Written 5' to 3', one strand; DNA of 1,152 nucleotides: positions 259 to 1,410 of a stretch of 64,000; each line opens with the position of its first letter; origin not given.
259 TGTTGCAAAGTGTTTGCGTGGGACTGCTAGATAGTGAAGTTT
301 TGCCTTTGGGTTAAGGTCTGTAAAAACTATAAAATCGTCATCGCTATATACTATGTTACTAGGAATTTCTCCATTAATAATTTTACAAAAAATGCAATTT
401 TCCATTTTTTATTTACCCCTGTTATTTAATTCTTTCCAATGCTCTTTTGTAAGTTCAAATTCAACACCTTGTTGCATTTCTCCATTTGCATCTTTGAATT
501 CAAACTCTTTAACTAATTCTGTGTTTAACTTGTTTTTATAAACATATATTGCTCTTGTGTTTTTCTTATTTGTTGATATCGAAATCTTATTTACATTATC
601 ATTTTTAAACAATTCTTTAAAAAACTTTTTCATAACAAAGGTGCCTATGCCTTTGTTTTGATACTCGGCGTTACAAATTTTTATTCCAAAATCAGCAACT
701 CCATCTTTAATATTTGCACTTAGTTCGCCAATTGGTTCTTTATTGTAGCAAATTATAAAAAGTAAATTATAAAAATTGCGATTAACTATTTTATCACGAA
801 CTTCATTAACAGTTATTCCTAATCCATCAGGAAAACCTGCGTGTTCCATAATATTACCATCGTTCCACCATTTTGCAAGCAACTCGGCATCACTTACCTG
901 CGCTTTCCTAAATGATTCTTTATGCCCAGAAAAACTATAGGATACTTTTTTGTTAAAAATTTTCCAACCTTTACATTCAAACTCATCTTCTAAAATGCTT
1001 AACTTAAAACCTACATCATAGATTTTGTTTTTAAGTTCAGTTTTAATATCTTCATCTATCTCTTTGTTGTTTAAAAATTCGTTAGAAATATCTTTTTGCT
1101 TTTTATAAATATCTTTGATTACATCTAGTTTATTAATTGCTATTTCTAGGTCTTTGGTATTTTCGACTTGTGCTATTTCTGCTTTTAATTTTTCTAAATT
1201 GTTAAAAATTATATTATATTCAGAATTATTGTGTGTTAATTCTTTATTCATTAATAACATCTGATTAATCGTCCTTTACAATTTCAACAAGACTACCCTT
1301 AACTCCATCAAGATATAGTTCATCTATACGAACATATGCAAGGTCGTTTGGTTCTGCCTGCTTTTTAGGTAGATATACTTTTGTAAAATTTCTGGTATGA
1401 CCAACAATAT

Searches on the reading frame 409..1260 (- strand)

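Call 46: search_protein_families(library=pfam, proteins=[window:409-1260:-], max_evalue=0.001)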
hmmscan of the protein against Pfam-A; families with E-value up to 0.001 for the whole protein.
window:409-1260:- (283 aa): 3 families
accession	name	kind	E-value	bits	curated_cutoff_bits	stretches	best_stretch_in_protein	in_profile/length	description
PF13302.13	Acetyltransf_3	-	1.1e-08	36.3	25.4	1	117-242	4-133/138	Acetyltransferase (GNAT) domain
PF00583.31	Acetyltransf_1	-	2.7e-07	31.3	20.7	1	166-242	34-112/116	Acetyltransferase (GNAT) family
PF13523.12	Acetyltransf_8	-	6.7e-05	23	27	1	124-254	5-144/145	Acetyltransferase (GNAT) domain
